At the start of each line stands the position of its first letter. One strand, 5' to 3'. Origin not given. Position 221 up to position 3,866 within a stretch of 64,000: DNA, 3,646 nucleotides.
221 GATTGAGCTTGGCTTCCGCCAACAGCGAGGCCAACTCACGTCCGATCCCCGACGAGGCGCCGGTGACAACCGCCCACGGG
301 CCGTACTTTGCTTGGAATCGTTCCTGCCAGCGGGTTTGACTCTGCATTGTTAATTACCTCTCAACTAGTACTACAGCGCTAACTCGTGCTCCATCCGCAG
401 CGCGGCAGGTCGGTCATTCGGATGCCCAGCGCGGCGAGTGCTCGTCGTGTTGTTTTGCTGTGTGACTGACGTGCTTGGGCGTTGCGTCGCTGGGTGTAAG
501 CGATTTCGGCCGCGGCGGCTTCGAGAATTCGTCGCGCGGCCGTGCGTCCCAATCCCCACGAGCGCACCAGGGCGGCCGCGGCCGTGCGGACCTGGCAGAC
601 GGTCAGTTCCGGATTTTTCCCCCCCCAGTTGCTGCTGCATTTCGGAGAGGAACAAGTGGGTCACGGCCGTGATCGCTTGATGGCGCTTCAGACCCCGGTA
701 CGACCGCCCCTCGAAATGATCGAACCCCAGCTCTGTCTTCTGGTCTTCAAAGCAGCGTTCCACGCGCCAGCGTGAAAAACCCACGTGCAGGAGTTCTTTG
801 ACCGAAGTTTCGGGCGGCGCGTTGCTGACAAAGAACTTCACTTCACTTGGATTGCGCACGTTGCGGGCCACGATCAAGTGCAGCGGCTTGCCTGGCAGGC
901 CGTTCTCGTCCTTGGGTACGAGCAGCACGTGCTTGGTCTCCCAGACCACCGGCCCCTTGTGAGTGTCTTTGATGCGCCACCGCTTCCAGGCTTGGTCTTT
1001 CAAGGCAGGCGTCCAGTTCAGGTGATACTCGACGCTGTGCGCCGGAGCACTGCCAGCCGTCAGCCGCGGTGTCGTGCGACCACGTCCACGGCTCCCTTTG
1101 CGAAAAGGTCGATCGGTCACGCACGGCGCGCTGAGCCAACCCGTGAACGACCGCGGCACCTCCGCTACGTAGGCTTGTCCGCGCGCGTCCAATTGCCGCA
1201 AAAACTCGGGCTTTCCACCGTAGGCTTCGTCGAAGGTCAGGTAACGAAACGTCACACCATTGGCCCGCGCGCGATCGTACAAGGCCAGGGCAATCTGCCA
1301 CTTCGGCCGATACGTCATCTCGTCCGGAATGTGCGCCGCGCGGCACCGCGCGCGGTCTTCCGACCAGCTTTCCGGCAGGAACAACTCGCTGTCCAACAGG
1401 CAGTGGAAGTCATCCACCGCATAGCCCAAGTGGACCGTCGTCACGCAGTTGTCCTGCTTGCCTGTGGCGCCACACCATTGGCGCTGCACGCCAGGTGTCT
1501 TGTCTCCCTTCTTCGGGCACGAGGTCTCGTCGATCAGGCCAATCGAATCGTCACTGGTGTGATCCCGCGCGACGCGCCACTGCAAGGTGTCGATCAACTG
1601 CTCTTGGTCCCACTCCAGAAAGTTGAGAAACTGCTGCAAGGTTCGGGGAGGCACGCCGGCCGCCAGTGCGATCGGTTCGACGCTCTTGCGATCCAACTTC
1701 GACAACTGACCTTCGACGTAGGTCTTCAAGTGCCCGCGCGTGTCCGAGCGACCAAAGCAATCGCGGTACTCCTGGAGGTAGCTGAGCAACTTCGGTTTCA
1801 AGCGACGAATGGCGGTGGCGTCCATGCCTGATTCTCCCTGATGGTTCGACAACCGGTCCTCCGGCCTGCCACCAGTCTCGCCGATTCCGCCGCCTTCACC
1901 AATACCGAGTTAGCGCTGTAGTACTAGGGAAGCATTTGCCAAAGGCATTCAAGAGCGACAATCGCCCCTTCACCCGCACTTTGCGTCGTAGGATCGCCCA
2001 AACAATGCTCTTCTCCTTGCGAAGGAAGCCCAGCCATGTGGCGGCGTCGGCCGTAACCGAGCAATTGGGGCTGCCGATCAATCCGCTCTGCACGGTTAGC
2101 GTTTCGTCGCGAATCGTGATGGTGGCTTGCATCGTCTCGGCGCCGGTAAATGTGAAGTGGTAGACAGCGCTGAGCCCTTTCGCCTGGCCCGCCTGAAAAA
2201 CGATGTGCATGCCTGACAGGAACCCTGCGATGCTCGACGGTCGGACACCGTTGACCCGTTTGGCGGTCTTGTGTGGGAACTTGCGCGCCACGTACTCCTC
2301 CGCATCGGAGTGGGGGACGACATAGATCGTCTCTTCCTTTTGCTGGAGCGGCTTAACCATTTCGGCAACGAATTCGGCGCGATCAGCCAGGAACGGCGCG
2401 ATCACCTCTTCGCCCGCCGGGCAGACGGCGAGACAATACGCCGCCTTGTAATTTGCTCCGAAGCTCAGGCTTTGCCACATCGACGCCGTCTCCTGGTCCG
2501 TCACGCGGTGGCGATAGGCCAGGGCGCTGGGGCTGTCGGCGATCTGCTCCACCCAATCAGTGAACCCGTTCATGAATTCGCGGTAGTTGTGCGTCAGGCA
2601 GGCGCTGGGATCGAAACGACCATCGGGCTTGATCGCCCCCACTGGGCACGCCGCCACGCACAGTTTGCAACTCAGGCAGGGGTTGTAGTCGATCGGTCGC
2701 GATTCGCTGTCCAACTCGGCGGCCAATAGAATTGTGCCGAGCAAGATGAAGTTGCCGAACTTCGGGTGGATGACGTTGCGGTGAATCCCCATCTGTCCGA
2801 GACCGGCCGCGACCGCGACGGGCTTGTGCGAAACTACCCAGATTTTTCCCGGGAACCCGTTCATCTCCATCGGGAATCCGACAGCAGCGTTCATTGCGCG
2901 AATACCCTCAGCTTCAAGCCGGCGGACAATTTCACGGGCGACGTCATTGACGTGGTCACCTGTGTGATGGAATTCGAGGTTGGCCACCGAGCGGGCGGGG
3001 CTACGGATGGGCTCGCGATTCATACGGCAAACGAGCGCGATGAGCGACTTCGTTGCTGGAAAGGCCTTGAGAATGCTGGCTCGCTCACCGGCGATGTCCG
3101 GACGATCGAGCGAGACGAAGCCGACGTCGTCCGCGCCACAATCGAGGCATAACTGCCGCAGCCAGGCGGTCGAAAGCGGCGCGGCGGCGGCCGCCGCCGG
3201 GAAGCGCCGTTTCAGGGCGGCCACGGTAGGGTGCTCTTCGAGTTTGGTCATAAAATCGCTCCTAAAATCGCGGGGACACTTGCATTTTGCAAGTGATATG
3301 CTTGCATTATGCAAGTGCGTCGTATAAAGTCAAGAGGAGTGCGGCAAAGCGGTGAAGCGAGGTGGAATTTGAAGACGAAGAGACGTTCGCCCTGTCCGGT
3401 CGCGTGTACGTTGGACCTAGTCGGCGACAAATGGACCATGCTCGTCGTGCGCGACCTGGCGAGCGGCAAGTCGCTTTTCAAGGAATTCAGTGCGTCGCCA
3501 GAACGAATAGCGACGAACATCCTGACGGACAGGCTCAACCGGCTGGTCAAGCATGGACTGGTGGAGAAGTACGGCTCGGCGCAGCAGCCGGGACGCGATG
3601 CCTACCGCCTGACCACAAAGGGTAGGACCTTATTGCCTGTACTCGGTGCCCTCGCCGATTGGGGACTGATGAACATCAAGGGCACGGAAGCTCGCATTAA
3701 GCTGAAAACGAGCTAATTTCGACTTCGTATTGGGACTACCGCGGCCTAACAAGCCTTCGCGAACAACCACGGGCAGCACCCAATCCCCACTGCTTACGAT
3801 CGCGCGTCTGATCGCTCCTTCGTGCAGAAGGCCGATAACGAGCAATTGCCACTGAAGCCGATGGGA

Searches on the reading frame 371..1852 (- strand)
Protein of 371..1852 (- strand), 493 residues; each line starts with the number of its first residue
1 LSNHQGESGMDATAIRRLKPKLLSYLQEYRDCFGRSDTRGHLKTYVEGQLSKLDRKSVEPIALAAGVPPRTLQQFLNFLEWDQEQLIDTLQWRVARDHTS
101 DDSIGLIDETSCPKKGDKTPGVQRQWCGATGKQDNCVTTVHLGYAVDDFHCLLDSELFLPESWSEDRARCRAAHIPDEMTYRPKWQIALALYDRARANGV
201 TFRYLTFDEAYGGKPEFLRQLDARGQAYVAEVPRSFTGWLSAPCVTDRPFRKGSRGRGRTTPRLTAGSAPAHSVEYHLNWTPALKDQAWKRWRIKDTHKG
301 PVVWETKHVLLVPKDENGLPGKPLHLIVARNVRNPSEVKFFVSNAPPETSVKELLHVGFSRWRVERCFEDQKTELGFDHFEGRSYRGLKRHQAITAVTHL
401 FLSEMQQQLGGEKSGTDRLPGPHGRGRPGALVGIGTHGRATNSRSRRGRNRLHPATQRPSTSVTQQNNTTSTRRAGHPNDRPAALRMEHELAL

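Call 68: search_protein_families(library=pfam, proteins=[window:371-1852:-], max_evalue=0.001)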
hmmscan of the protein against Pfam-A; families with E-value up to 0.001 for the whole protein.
window:371-1852:- (493 aa): 2 families
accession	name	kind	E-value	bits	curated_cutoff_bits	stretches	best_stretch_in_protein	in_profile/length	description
PF13546.12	DDE_5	-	3.1e-67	227.4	27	1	29-300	2-271/272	DDE superfamily endonuclease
PF01609.27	DDE_Tnp_1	-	1.5e-06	28.5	23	1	189-395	66-194/200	Transposase DDE domain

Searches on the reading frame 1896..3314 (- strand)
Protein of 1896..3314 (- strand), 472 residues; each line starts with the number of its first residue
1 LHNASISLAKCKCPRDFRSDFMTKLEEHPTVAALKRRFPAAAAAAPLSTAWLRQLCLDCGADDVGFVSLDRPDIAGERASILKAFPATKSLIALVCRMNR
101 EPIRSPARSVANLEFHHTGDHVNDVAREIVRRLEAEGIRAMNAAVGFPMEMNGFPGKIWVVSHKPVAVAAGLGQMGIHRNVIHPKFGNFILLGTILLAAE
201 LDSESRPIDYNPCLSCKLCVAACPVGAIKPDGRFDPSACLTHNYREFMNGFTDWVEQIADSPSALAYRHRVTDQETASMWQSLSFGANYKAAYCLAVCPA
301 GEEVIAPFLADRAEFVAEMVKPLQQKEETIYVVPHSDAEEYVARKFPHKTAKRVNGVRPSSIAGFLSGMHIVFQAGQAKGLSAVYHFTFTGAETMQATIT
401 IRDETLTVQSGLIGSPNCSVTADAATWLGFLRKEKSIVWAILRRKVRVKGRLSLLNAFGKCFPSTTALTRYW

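Call 68: search_protein_families(library=pfam, proteins=[window:1896-3314:-], max_evalue=0.001)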
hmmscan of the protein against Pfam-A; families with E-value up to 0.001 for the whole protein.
window:1896-3314:- (472 aa): 7 families
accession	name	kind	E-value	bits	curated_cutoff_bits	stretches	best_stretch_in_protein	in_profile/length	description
PF13484.11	Fer4_16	-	4.3e-07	31.1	30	1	213-243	2-33/66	4Fe-4S double cluster binding domain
PF02036.22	SCP2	-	2.8e-06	28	21.3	1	376-460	14-98/101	SCP-2 sterol transfer family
PF00037.32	Fer4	-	1.9e-05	24.7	21.1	1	208-229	3-24/24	4Fe-4S binding domain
PF12837.12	Fer4_6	-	0.00014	22.1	25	1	208-228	4-24/24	4Fe-4S binding domain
PF13187.11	Fer4_9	-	0.00036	20.9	27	0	212-228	36-52/52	4Fe-4S dicluster domain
PF13237.11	Fer4_10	-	0.00066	20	25.5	0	208-229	4-27/53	4Fe-4S dicluster domain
PF13183.11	Fer4_8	-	0.00083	20.3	27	0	211-227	3-19/68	4Fe-4S dicluster domain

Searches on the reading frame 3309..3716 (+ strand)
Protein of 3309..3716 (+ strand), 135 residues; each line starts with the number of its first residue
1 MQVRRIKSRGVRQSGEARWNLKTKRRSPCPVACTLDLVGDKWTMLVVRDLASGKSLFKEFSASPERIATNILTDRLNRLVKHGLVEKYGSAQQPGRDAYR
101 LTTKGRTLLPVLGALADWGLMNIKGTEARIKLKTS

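Call 22: find_encoding_contigs(protein=window:3309-3716:+, flank=10000, max_places=2)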
Protein window:3309-3716:+ (135 aa): no gene with exactly this product is on record in the collection.

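Call 68: search_protein_families(library=pfam, proteins=[window:3309-3716:+], max_evalue=0.001)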
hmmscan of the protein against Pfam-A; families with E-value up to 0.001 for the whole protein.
window:3309-3716:+ (135 aa): 2 families
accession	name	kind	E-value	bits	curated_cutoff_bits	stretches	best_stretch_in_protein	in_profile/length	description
PF01638.23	HxlR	-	3.1e-20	72.2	20.8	1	37-124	1-88/91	HxlR-like helix-turn-helix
PF03551.20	PadR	-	6.6e-05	23.3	27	1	74-109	36-73/75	Transcriptional regulator PadR-like family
